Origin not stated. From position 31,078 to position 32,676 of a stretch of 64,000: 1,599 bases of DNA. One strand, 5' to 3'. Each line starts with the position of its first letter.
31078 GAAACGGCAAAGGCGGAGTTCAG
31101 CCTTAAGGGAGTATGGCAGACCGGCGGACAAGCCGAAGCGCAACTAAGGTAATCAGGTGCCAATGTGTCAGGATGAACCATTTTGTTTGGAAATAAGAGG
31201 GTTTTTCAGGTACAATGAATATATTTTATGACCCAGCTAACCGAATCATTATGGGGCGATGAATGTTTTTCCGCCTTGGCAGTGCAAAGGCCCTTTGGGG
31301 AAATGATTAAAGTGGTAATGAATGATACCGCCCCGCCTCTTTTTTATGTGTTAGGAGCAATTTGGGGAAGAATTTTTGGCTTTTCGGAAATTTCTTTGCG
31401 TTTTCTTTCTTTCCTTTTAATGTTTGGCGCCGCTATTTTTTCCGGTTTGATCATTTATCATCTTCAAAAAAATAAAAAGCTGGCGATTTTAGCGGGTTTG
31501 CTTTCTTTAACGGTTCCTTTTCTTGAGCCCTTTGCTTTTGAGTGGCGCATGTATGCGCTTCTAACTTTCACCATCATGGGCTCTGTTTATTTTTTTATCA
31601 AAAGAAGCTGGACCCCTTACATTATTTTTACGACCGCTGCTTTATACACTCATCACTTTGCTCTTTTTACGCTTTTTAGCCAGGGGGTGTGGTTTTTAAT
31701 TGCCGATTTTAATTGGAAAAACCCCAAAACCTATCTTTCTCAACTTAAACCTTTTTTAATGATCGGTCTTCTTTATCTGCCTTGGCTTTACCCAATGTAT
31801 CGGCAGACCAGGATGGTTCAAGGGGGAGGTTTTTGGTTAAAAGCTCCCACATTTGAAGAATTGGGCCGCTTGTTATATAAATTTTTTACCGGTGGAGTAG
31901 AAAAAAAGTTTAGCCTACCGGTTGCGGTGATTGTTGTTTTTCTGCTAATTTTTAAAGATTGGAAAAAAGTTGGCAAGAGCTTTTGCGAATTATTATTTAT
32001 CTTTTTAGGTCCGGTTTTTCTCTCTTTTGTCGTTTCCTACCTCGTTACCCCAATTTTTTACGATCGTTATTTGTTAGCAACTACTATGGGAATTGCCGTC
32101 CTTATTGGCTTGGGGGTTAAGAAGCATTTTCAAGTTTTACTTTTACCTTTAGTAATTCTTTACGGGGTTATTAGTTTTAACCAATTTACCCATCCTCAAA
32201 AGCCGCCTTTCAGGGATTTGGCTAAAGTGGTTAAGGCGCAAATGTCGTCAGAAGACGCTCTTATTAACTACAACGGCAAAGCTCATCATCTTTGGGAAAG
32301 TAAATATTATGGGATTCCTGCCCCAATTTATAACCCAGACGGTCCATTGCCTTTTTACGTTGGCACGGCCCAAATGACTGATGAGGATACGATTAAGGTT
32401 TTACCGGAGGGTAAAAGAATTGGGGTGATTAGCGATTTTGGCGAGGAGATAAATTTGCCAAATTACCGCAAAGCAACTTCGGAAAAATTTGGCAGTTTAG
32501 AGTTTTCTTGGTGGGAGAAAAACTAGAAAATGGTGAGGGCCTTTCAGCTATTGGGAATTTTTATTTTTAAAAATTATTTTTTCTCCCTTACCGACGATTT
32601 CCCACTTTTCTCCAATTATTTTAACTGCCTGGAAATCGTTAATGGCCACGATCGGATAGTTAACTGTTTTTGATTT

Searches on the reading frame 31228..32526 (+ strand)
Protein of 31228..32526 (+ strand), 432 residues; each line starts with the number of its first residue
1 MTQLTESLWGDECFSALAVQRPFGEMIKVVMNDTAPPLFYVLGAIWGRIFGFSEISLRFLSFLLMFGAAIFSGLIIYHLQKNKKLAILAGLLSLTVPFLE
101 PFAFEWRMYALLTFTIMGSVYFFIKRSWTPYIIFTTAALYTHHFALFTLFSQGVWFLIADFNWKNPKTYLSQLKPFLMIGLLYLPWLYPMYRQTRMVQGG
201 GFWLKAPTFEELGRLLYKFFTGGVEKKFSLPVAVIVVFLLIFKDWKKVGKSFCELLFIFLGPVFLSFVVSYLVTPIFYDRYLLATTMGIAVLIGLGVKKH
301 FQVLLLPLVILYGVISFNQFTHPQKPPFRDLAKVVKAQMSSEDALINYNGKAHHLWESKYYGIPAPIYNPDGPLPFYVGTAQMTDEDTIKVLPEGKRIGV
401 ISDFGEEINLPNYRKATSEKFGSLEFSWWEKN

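Call 32: search_protein_families(library=pfam, proteins=[window:31228-32526:+])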
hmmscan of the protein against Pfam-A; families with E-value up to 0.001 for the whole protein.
window:31228-32526:+ (432 aa): 0 families

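Call 70: search_protein_families(library=padloc, proteins=[window:31228-32526:+], max_evalue=0.01)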
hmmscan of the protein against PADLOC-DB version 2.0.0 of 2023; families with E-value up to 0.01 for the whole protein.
window:31228-32526:+ (432 aa): 0 families

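Call 71: search_protein_families(library=ncbifam, proteins=[window:31228-32526:+], max_evalue=0.01)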
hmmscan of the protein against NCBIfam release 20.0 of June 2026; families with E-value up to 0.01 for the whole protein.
window:31228-32526:+ (432 aa): 1 family
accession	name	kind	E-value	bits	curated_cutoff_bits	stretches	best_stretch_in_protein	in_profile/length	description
NF052499.1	MnslTaseMT1671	equivalog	1.2e-06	27.2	900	1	6-346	47-405/523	mannosyltransferase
